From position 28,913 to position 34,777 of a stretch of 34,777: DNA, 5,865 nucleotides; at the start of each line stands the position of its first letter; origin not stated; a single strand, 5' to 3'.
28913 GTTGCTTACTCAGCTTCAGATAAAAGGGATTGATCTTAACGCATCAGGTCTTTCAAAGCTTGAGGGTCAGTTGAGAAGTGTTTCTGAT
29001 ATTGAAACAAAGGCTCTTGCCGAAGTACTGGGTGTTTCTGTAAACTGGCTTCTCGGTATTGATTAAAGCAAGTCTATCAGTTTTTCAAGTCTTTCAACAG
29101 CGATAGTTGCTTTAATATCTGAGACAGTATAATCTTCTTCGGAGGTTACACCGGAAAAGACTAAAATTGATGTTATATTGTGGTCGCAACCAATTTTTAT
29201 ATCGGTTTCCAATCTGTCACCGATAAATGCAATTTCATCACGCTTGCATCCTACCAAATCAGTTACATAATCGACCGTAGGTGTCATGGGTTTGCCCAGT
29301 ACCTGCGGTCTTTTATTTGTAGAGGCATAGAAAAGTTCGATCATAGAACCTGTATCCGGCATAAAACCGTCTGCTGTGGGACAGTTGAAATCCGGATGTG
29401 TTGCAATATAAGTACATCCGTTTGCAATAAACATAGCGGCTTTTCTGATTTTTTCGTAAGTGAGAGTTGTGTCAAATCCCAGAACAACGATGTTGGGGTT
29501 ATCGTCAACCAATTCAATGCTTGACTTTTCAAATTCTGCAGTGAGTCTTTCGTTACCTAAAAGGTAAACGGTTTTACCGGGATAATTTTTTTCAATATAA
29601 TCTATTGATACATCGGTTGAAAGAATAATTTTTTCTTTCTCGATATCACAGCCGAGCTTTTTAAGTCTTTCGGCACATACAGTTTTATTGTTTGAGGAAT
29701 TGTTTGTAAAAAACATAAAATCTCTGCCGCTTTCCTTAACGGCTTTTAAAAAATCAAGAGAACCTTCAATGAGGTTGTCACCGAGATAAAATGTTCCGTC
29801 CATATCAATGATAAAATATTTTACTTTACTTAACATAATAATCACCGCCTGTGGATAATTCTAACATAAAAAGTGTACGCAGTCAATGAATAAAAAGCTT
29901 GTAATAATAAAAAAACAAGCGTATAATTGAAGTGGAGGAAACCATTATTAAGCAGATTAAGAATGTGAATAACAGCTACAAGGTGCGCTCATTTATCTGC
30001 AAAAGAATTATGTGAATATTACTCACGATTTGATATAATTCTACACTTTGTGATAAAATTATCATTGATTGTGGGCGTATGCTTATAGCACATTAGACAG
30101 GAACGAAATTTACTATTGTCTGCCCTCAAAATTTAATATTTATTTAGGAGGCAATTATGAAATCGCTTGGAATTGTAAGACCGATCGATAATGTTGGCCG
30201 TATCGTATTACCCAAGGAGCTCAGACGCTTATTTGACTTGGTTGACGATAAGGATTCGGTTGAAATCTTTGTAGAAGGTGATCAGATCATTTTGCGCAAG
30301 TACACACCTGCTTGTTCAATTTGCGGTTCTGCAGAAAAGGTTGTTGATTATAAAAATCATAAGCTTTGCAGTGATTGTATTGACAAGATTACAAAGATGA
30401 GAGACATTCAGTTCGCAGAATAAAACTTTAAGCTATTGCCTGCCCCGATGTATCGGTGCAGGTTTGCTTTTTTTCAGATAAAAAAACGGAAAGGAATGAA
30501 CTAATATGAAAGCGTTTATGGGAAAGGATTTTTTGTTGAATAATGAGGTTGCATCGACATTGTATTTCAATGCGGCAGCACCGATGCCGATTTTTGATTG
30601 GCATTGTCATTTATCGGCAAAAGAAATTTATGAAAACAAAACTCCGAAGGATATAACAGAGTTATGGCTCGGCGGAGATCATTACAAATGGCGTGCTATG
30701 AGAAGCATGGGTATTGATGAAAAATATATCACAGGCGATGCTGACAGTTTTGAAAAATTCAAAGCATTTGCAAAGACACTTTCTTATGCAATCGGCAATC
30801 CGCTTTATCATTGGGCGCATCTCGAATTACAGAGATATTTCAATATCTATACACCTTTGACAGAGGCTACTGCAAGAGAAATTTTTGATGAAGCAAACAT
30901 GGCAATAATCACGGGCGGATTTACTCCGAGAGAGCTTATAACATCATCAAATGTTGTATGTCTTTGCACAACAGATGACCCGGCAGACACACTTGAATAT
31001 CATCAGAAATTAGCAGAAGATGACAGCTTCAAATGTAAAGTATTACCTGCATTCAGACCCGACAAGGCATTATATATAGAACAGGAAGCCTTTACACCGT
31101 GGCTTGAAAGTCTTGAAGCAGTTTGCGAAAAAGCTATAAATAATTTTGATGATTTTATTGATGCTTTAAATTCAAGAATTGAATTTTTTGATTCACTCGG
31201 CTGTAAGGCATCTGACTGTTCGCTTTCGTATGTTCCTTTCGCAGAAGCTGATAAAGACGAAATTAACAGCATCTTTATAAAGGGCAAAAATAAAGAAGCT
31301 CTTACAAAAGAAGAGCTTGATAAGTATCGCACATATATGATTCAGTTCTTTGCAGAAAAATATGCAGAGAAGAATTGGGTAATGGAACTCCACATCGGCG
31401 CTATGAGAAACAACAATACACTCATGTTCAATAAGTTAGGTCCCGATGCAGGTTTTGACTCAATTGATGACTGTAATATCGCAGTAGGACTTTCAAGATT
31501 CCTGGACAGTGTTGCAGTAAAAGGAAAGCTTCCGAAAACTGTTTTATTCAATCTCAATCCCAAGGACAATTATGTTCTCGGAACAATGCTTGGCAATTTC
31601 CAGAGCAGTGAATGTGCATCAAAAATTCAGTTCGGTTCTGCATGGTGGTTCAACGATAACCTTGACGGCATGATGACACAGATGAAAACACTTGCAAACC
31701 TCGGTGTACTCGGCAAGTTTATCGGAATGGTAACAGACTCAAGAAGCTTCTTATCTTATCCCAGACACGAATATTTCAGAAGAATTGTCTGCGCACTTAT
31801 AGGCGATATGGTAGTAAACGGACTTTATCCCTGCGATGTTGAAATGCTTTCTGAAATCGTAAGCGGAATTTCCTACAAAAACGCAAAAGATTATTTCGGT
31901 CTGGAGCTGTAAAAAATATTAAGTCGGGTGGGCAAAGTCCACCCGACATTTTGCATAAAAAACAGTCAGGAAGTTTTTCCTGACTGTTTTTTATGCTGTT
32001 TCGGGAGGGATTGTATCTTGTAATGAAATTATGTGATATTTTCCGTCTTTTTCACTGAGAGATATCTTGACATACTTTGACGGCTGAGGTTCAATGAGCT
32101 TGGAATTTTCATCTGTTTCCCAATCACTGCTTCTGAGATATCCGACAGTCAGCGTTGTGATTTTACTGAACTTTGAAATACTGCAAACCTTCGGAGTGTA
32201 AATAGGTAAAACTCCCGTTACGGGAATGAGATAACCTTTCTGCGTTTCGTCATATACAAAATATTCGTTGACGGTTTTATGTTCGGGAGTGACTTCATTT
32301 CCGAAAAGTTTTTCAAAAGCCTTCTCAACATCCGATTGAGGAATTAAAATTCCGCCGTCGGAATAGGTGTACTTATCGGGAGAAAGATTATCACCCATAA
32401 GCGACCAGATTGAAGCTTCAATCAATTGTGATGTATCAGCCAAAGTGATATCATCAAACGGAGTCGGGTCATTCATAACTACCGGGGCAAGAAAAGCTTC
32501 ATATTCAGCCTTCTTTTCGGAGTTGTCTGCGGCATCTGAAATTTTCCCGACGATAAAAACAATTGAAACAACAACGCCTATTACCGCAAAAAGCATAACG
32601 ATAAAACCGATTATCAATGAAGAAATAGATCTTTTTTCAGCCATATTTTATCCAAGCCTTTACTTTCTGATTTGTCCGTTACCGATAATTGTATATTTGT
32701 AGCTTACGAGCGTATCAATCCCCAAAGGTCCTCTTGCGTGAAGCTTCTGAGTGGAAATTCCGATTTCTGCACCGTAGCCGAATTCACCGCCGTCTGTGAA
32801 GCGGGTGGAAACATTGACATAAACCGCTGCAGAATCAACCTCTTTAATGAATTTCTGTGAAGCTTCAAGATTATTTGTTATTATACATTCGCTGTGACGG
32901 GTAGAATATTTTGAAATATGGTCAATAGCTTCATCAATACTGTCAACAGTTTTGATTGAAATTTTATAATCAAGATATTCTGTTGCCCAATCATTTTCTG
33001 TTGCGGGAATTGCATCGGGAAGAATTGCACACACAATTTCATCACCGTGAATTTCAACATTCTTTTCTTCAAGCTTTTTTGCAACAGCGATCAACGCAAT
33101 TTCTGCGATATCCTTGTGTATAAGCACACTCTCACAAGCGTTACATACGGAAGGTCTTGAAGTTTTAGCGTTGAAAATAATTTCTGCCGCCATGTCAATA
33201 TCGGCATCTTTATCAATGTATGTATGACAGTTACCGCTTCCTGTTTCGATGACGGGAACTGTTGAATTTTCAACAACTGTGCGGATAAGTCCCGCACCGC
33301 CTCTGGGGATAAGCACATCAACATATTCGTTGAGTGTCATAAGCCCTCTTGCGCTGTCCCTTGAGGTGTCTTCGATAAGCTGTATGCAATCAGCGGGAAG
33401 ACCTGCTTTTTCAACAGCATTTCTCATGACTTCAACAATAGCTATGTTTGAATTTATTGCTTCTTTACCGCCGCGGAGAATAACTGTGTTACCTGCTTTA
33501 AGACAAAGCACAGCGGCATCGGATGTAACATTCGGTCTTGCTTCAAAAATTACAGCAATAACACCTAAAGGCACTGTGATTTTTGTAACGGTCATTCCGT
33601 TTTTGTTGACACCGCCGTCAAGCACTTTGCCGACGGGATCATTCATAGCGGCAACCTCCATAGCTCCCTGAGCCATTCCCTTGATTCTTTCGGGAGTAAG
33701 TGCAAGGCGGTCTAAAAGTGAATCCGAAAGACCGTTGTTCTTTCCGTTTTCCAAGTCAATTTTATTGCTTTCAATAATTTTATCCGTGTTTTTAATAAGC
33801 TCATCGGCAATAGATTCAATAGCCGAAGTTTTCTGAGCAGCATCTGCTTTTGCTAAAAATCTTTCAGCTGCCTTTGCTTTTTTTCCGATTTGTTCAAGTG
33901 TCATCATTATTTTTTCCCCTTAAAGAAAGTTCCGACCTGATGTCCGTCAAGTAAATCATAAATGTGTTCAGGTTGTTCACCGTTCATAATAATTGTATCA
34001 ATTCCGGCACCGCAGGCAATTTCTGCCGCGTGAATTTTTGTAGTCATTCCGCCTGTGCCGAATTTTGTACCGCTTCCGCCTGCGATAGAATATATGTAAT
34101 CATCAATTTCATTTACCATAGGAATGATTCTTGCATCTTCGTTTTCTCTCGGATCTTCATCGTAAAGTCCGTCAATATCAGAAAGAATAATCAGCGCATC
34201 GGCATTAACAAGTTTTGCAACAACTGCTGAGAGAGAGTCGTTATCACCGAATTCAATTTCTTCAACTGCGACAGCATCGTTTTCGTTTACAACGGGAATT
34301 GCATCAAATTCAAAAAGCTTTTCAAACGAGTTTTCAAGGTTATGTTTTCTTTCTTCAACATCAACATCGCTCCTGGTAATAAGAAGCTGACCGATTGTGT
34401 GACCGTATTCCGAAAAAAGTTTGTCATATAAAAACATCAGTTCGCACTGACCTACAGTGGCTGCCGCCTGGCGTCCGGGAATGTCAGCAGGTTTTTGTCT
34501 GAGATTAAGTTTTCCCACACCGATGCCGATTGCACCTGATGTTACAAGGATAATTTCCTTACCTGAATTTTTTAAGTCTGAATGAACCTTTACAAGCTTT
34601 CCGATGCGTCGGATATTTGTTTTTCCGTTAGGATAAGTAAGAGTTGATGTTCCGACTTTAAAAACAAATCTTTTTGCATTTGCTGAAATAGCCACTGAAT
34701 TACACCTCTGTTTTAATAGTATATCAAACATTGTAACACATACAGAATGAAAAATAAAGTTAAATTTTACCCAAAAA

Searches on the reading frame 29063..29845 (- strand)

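Call 6: search_protein_families(library=pfam, proteins=[window:29063-29845:-])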
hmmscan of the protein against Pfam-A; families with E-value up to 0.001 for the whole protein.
window:29063-29845:- (260 aa): 3 families
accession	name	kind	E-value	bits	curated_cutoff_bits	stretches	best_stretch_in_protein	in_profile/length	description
PF13344.12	Hydrolase_6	-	1.8e-24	86.1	27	1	11-109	1-99/101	Haloacid dehalogenase-like hydrolase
PF13242.12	Hydrolase_like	-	8e-13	48.5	22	1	182-255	1-74/75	HAD-hyrolase-like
PF00702.32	Hydrolase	-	2.3e-09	38.4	26.4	1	8-217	1-185/191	haloacid dehalogenase-like hydrolase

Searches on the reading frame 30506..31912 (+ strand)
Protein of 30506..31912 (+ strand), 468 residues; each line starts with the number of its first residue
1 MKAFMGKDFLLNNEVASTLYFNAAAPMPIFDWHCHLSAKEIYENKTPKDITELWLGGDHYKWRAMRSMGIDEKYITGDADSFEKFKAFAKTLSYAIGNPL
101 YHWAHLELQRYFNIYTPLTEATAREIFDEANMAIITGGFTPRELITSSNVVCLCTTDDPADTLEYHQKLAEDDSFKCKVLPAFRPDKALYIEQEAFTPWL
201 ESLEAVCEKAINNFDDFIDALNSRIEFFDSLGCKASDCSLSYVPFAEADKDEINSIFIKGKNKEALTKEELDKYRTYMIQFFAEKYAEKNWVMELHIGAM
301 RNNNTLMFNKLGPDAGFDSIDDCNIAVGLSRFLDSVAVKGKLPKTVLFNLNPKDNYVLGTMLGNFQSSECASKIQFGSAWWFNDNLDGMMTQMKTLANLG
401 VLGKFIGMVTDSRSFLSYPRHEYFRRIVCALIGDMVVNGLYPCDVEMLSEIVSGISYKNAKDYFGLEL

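Call 6: search_protein_families(library=pfam, proteins=[window:30506-31912:+])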
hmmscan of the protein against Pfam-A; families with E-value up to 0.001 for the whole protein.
window:30506-31912:+ (468 aa): 1 family
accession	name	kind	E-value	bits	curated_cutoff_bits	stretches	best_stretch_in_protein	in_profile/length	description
PF02614.20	UxaC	-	2.6e-203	676.5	25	1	1-464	1-464/464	Glucuronate isomerase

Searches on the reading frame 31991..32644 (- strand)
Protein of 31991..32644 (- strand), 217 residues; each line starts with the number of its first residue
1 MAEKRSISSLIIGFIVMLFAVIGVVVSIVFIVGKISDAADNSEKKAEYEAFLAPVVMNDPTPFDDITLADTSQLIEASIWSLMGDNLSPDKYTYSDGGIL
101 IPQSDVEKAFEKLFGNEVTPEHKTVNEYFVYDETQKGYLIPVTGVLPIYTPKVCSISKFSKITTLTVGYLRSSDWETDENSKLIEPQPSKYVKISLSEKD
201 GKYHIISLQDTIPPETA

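Call 6: search_protein_families(library=pfam, proteins=[window:31991-32644:-])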
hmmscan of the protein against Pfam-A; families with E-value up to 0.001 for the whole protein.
window:31991-32644:- (217 aa): 0 families

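Call 26: search_protein_families(library=pfam, proteins=[window:31991-32644:-], max_evalue=5)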
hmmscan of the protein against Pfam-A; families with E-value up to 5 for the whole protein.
window:31991-32644:- (217 aa): 2 families
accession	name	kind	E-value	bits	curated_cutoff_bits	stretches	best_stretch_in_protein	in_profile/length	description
PF16943.10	T4SS_CagC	-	0.092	13.3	27.9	1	10-56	46-96/119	Cag pathogenicity island, type IV secretory system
PF24840.1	NTF2_SigF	-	0.47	10.7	25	1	191-216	108-134/170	SigF NTF2-like domain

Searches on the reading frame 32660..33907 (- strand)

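Call 6: search_protein_families(library=pfam, proteins=[window:32660-33907:-])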
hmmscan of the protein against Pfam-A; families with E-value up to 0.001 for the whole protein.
window:32660-33907:- (415 aa): 1 family
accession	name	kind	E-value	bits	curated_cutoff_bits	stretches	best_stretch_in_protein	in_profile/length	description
PF00171.27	Aldedh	-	3.7e-23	82.3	23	1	5-284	32-298/461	Aldehyde dehydrogenase family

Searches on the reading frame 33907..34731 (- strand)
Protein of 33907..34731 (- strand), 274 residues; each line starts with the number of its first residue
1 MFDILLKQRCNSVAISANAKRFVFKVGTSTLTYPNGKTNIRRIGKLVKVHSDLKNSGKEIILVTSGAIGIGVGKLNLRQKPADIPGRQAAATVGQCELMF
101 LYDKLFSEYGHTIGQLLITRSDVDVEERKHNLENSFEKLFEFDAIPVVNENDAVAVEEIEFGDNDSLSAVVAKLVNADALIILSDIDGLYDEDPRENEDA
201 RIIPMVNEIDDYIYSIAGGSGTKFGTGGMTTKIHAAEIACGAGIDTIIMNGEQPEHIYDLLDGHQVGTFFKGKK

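Call 6: search_protein_families(library=pfam, proteins=[window:33907-34731:-])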
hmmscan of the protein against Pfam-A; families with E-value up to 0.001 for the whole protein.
window:33907-34731:- (274 aa): 1 family
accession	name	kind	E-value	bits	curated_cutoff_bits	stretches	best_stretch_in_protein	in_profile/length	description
PF00696.33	AA_kinase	-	2.4e-43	149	24.9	1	20-250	1-234/234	Amino acid kinase family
